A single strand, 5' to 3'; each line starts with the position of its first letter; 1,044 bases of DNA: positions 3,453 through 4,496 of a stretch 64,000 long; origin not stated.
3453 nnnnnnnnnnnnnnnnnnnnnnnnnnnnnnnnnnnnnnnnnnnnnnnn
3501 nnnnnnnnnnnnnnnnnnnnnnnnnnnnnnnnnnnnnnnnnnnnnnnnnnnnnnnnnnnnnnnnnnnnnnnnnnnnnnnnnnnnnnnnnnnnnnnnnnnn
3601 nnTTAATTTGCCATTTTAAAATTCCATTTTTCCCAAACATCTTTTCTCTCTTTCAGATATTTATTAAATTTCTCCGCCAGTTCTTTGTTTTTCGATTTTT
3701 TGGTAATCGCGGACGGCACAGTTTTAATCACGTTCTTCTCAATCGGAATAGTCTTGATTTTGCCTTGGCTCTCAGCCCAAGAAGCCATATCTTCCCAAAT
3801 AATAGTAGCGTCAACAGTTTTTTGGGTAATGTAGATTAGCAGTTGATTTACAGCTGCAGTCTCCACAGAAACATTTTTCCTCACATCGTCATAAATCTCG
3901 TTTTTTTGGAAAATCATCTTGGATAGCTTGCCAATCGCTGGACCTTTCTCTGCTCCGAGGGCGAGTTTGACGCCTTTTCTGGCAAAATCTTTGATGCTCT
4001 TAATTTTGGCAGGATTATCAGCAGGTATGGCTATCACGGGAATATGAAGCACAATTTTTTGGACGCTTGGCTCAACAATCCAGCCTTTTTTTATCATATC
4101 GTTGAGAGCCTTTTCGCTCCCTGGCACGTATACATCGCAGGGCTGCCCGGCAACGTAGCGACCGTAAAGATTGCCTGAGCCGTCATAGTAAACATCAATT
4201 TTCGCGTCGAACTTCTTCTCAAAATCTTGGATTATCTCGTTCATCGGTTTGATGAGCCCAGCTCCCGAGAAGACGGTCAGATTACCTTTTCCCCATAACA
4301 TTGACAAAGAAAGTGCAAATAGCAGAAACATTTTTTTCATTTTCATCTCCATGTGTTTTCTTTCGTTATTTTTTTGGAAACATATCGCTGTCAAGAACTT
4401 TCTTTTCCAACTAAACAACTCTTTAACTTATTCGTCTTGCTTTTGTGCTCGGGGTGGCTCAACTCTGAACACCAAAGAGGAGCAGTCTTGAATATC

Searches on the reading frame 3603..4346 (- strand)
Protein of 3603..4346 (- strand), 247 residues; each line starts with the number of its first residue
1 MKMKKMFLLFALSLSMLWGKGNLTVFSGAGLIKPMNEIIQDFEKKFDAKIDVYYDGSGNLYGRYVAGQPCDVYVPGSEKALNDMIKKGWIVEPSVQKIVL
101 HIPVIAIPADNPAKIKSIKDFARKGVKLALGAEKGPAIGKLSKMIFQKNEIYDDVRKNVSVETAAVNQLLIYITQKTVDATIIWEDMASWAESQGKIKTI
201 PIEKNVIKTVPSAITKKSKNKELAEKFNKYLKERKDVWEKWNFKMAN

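Call 12: search_protein_families(library=pfam, proteins=[window:3603-4346:-])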
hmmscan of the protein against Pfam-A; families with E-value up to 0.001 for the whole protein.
window:3603-4346:- (247 aa): 2 families
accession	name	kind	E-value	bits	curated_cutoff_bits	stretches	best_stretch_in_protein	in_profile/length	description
PF13531.11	SBP_bac_11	-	1.2e-51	176.1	25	1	23-241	1-224/227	Bacterial extracellular solute-binding protein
PF01547.30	SBP_bac_1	-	1.8e-08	35.2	26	1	33-233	6-302/307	Bacterial extracellular solute-binding protein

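Call 14: find_encoding_contigs(protein=window:3603-4340:-, flank=10000, max_places=10)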
Protein window:3603-4340:- (245 aa): no gene with exactly this product is on record in the collection.

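Call 15: find_encoding_contigs(protein=window:3603-4346:-, flank=10000, max_places=10)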
Protein window:3603-4346:- (247 aa): no gene with exactly this product is on record in the collection.

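Call 17: find_homologous_proteins(query=window:3603-4346:-, max_evalue=1e-30)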
Query window:3603-4346:- (247 aa): 224 proteins with E <= 1e-30 among 759 candidates; the best 120 are listed.
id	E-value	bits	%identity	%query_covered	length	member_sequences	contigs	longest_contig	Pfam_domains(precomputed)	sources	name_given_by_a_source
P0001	2.3e-153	527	98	99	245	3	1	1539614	PF13531.12,PF01547.31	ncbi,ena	-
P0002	1.4e-136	472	87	99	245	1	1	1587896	PF13531.12,PF01547.31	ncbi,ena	-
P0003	4.3e-73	264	50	91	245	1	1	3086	PF13531.12,PF01547.31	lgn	-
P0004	1.5e-72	262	47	98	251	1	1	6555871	PF13531.12,PF01547.31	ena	-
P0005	2.0e-72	262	49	97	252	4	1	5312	PF13531.12,PF01547.31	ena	-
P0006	8.8e-72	260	46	99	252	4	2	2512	PF13531.12,PF13416.12,PF01547.31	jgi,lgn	-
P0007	1.4e-71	259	47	97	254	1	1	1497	PF13531.12,PF01547.31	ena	-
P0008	1.5e-71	259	49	90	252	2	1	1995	PF13531.12,PF01547.31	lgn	-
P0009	1.7e-71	259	50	99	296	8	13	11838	PF13531.12,PF01547.31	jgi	jgi:molybdate transport system substrate-binding protein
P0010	2.7e-71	258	49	91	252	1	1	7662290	PF13531.12,PF01547.31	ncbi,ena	-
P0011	3.9e-71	258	48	100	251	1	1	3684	PF13531.12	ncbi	-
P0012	3.9e-71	257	47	99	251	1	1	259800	PF13531.12,PF01547.31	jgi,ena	-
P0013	4.8e-71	257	47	98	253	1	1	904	PF13531.12,PF12974.13,PF01547.31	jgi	jgi:molybdate transport system substrate-binding protein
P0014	7.3e-71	257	48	90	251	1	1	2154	PF13531.12,PF12974.13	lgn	-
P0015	7.6e-71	257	46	98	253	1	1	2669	PF13531.12,PF12974.13,PF01547.31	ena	-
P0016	9.1e-71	256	52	91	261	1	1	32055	PF13531.12,PF01547.31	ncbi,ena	-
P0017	9.6e-71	256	47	97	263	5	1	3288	PF13531.12,PF12974.13,PF01547.31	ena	-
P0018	9.8e-71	256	48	98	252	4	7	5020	PF13531.12,PF01547.31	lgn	-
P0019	1.2e-70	256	49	98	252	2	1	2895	PF13531.12,PF01547.31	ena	-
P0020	1.2e-70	256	47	97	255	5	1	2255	PF13531.12,PF01547.31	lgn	-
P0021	1.9e-70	255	46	97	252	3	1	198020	PF13531.12,PF01547.31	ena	-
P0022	3.1e-70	255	45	99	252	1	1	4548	PF13531.12,PF01547.31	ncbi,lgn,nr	ncbi:MAG: molybdate ABC transporter substrate-binding protein [Syntrophaceae bacterium]|nr:molybdate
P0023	3.9e-70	254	47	97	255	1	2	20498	PF13531.12,PF01547.31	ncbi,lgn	-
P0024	4.2e-70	254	45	99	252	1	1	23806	PF13531.12,PF01547.31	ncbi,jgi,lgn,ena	-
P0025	5.2e-70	254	48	99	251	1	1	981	PF13531.12,PF01547.31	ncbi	-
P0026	6.5e-70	254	47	94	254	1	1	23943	PF13531.12,PF01547.31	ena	-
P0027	6.8e-70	253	48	91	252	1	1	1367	PF13531.12,PF01547.31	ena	-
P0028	7.6e-70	253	50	90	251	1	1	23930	PF13531.12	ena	-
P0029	9.1e-70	253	47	98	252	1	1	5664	PF13531.12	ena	-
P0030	9.3e-70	253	45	98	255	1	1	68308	PF13531.12,PF01547.31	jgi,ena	-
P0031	1.1e-69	253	44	100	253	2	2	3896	PF13531.12,PF01547.31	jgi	jgi:molybdate transport system substrate-binding protein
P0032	1.6e-69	252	44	96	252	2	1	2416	PF13531.12,PF01547.31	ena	-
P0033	2.0e-69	252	47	98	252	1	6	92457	PF13531.12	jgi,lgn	jgi:molybdate transport system substrate-binding protein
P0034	2.2e-69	252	47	91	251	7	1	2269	PF13531.12,PF01547.31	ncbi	-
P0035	2.4e-69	252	47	98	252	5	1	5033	PF13531.12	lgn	-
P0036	2.6e-69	252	44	98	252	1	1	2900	PF13531.12,PF01547.31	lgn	-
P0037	2.8e-69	251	47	98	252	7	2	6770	PF13531.12,PF01547.31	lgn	-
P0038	3.0e-69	251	46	99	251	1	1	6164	PF13531.12,PF01547.31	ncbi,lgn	-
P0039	3.2e-69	251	46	98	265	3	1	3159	PF13531.12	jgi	jgi:molybdate transport system substrate-binding protein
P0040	3.4e-69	251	45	99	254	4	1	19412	PF13531.12,PF01547.31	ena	-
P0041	3.4e-69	251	44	98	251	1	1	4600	PF13531.12,PF01547.31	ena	-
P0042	3.7e-69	251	45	98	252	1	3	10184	PF13531.12,PF01547.31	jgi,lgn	jgi:molybdate transport system substrate-binding protein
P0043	4.1e-69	251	49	90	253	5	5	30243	PF13531.12,PF01547.31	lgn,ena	-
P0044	5.5e-69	250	46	98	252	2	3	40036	PF13531.12,PF01547.31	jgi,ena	-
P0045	6.2e-69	250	49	98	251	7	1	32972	PF13531.12,PF01547.31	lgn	-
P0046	6.6e-69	250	48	99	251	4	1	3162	PF13531.12,PF01547.31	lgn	-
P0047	9.9e-69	250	45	99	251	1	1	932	PF13531.12,PF01547.31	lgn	-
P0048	1.0e-68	250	45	98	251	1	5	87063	PF13531.12,PF01547.31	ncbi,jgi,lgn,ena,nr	ncbi:MAG TPA: molybdate ABC transporter substrate-binding protein [Deltaproteobacteria bacterium]|nr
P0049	1.5e-68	249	44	99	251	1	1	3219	PF13531.12,PF01547.31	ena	-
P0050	1.8e-68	249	45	96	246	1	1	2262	PF13531.12,PF01547.31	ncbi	-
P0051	1.9e-68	249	45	96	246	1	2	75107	PF13531.12,PF01547.31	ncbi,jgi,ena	-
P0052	2.2e-68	249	46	90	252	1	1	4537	PF13531.12,PF01547.31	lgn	-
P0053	2.8e-68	248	45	97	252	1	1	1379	PF13531.12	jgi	jgi:molybdate transport system substrate-binding protein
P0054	3.0e-68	248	47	96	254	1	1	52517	PF13531.12,PF12974.13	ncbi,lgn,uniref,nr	ncbi:molybdate transport system substrate-binding protein [Desulfonauticus submarinus]|uniref:Molybd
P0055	3.1e-68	248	45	98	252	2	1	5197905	PF13531.12,PF12974.13,PF01547.31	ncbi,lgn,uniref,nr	ncbi:molybdate ABC transporter substrate-binding protein [Desulfobacula toluolica]|uniref:ModA2: mol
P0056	3.5e-68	248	44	97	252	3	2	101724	PF13531.12,PF01547.31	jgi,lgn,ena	-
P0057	3.6e-68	248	48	91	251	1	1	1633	PF13531.12,PF01547.31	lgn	-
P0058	4.1e-68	248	45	98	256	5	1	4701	PF13531.12,PF12974.13,PF01547.31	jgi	jgi:molybdate transport system substrate-binding protein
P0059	4.3e-68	248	45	98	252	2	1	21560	PF13531.12,PF01547.31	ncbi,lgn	-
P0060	5.2e-68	247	46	97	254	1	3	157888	PF13531.12,PF01547.31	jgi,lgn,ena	-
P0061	9.6e-68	246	45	98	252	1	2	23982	PF13531.12,PF12974.13,PF01547.31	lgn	-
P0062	1.1e-67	246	47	89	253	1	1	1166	PF13531.12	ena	-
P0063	1.2e-67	246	45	97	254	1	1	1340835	PF13531.12,PF01547.31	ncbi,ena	-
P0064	1.4e-67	246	47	95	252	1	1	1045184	PF13531.12,PF12974.13,PF01547.31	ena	-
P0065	1.5e-67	246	43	98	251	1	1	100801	PF13531.12,PF01547.31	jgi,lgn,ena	-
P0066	1.6e-67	246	46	98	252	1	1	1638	PF13531.12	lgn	-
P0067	2.0e-67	245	48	98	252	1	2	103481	PF13531.12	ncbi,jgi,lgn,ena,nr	ncbi:MAG: molybdate ABC transporter substrate-binding protein [Syntrophales bacterium]|jgi:molybdate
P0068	2.0e-67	245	45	98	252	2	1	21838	PF13531.12,PF01547.31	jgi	-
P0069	2.2e-67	245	45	91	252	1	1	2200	PF13531.12,PF01547.31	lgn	-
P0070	2.6e-67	245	46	96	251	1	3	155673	PF13531.12,PF01547.31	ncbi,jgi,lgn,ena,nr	ncbi:MAG: molybdate ABC transporter substrate-binding protein [Desulfobacterales bacterium]|nr:molyb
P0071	3.3e-67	245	44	98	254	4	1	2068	PF13531.12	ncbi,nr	ncbi:MAG: molybdate ABC transporter substrate-binding protein [Deltaproteobacteria bacterium]|nr:mol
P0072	3.8e-67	244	46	92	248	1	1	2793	PF13531.12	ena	-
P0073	5.5e-67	244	46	91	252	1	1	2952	PF13531.12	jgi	jgi:molybdate transport system substrate-binding protein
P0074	8.1e-67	243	46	96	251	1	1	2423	PF13531.12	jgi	jgi:molybdate transport system substrate-binding protein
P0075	9.5e-67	243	46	90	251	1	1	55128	PF13531.12,PF01547.31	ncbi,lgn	-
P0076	1.0e-66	243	45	90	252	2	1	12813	PF13531.12,PF12974.13,PF01547.31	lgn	-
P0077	1.5e-66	243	44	98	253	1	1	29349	PF13531.12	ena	-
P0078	1.6e-66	242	45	98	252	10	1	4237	PF13531.12,PF01547.31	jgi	jgi:molybdate transport system substrate-binding protein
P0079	1.9e-66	242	44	98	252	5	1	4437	PF13531.12,PF01547.31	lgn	-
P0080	2.5e-66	242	46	96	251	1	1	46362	PF13531.12,PF01547.31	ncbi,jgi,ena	-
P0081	2.7e-66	242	43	98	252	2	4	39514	PF13531.12,PF01547.31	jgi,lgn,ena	-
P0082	2.8e-66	242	43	97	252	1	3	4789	PF13531.12,PF01547.31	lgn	-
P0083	5.5e-66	241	48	90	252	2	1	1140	PF13531.12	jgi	jgi:molybdate transport system substrate-binding protein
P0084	7.5e-66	240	50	91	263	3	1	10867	PF13531.12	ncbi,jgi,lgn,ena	-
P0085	1.4e-65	239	45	97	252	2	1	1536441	PF13531.12,PF01547.31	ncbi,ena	-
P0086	1.7e-65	239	46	91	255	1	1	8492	PF13531.12,PF12974.13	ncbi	-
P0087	1.7e-65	239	45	97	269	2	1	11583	PF13531.12,PF01547.31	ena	-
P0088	2.1e-65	239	45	90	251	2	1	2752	PF13531.12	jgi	jgi:molybdate transport system substrate-binding protein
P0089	2.1e-65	239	45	95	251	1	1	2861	PF13531.12,PF01547.31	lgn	-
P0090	3.2e-65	238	44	91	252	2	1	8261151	PF13531.12,PF01547.31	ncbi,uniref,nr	ncbi:molybdenum ABC transporter substrate-binding protein [Desulfosarcina ovata subsp. sediminis]|un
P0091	3.7e-65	238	50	90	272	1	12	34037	PF13531.12,PF01547.31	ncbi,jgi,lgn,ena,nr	ncbi:MAG: molybdate ABC transporter substrate-binding protein [Methanosarcinaceae archaeon]|nr:molyb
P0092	5.6e-65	237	44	98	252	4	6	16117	PF13531.12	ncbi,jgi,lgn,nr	ncbi:MAG: molybdenum ABC transporter substrate-binding protein [delta proteobacterium MLS_D]|jgi:mol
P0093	8.3e-65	237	45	91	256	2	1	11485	PF13531.12,PF12974.13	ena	-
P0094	1.5e-64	236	43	99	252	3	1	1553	PF13531.12,PF01547.31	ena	-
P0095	1.6e-64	236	50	90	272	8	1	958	PF13531.12,PF01547.31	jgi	jgi:molybdate transport system substrate-binding protein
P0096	1.7e-64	236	50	90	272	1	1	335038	PF13531.12,PF01547.31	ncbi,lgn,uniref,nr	ncbi:molybdate ABC transporter substrate-binding protein [Methanosarcina sp. KYL-1]|uniref:molybdate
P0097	1.8e-64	236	44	98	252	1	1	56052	PF13531.12,PF01547.31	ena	-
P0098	2.2e-64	235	44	98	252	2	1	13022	PF13531.12,PF01547.31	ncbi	-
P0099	2.5e-64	235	43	98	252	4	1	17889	PF13531.12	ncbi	-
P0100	2.7e-64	235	51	90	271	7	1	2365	PF13531.12,PF01547.31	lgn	-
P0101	3.1e-64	235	45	90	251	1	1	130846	PF13531.12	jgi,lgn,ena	-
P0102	3.1e-64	235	44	91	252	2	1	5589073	PF13531.12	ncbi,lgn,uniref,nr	ncbi:ModA3 [Desulforapulum autotrophicum HRM2]|uniref:ModA3 n=1 Tax=Desulforapulum autotrophicum (st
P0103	3.4e-64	235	42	98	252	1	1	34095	PF13531.12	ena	-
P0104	3.5e-64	235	47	97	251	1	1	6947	PF13531.12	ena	-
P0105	4.0e-64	235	42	98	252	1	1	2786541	PF13531.12,PF01547.31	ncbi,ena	-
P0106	4.8e-64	234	48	90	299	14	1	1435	PF13531.12,PF01547.31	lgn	-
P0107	1.5e-63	233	49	92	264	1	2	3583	PF13531.12,PF01547.31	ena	-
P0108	1.5e-63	233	47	90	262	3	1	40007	PF13531.12,PF12974.13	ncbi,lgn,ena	-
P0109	1.6e-63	233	50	90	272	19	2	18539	PF13531.12,PF12974.13,PF01547.31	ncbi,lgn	-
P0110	1.7e-63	233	48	90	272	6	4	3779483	PF13531.12,PF12974.13,PF01547.31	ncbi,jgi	ncbi:MAG: molybdate ABC transporter substrate-binding protein [Methanosarcina sp.]|jgi:molybdate tra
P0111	2.7e-63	232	48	90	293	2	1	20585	PF13531.12,PF01547.31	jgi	-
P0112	3.6e-63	231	50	91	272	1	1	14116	PF13531.12,PF01547.31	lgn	-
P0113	4.0e-63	231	49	90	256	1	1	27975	PF13531.12,PF12974.13,PF01547.31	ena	-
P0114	4.6e-63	231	50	90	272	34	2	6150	PF13531.12,PF01547.31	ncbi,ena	-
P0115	4.8e-63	231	46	96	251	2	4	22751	PF13531.12,PF01547.31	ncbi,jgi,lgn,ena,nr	ncbi:MAG TPA: molybdate ABC transporter substrate-binding protein [Desulfomicrobiaceae bacterium]|nr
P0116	1.2e-62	230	50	90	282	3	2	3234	PF13531.12,PF01547.31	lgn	-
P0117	1.2e-62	230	50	90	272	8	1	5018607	PF13531.12,PF01547.31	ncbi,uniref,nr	ncbi:Molybdenum ABC transporter, periplasmic molybdenum-binding protein ModA [Methanosarcina horonob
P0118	1.5e-62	229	43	99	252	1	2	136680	PF13531.12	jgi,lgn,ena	-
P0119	1.8e-62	229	50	90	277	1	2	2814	PF13531.12,PF01547.31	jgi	jgi:molybdate transport system substrate-binding protein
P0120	3.5e-62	228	48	91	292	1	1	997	PF13531.12,PF12974.13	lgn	-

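Call 18: find_encoding_contigs(protein=P0001, flank=10000, max_places=5)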
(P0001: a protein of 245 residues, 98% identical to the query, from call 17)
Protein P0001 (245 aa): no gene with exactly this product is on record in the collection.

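Call 19: find_encoding_contigs(protein=P0002, flank=10000, max_places=5)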
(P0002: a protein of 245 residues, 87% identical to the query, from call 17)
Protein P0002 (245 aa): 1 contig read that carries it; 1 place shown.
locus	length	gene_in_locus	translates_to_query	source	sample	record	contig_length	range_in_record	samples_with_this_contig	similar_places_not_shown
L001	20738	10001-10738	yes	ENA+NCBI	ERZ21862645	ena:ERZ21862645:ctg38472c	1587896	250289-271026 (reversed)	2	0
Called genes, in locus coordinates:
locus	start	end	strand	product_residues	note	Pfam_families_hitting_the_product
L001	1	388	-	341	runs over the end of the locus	PF02608:Bmp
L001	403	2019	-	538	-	PF00149:Metallophos, PF02872:5_nucleotid_C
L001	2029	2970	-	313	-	PF02653:BPD_transp_2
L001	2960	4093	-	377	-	PF02653:BPD_transp_2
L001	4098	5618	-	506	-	PF00005:ABC_tran, PF13304:AAA_21 (faint), PF00005:ABC_tran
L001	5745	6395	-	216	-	PF13505:OMP_b-brl, PF13568:OMP_b-brl_2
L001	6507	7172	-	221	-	PF01596:Methyltransf_3, PF13578:Methyltransf_24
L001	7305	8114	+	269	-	PF00535:Glycos_transf_2, PF10111:Glyco_tranf_2_2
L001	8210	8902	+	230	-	-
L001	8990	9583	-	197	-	-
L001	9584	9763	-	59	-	-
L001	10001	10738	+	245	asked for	PF13531:SBP_bac_11, PF01547:SBP_bac_1 (weak)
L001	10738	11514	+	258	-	PF00528:BPD_transp_1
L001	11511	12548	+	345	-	PF02463:SMC_N (weak), PF00005:ABC_tran, PF13304:AAA_21 (faint)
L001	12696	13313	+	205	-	PF00440:TetR_N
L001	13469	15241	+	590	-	PF00664:ABC_membrane, PF02463:SMC_N (faint), PF00005:ABC_tran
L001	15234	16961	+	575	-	PF00664:ABC_membrane, PF00005:ABC_tran, PF02463:SMC_N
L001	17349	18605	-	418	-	-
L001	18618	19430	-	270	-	PF01555:N6_N4_Mtase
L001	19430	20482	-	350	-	PF01555:N6_N4_Mtase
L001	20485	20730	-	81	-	-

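Call 29: list_cluster_members(proteins=[P0001, P0002])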
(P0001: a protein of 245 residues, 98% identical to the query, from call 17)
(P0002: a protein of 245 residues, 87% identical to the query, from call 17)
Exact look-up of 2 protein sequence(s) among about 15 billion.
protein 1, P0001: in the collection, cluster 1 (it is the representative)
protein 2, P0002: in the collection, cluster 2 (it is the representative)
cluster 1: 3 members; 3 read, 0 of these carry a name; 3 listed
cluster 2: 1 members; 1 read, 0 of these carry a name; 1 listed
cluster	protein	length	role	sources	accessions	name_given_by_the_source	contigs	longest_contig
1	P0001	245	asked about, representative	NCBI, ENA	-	-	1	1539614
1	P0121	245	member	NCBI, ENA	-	-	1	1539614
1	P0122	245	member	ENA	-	-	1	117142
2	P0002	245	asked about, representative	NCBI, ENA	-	-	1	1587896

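Call 30: find_encoding_contigs(protein=P0121, flank=10000, max_places=5)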
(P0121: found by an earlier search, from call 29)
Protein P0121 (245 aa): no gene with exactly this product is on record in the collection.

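Call 31: find_encoding_contigs(protein=P0122, flank=10000, max_places=5)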
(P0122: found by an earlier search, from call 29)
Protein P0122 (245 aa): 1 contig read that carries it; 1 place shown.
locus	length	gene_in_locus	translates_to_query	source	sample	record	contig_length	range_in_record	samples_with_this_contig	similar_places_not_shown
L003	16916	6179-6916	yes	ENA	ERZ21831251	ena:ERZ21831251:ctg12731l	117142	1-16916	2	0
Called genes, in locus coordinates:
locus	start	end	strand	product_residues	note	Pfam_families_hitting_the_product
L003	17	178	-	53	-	-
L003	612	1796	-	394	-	PF02729:OTCace_N, PF00185:OTCace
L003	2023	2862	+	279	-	PF01513:NAD_kinase, PF20143:NAD_kinase_C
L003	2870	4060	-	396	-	PF03562:MltA, PF06725:3D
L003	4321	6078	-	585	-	-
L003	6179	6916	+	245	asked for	PF13531:SBP_bac_11, PF01547:SBP_bac_1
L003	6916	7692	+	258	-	PF00528:BPD_transp_1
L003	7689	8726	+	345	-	PF02463:SMC_N (weak), PF00005:ABC_tran, PF13304:AAA_21 (faint)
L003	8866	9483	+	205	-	PF00440:TetR_N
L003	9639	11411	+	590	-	PF00664:ABC_membrane, PF02463:SMC_N (weak), PF00005:ABC_tran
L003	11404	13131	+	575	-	PF00664:ABC_membrane, PF00005:ABC_tran, PF02463:SMC_N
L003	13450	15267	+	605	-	PF00425:Chorismate_bind, PF00117:GATase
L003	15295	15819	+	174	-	PF00291:PALP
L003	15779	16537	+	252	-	PF00291:PALP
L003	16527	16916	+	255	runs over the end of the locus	PF00290:Trp_syntA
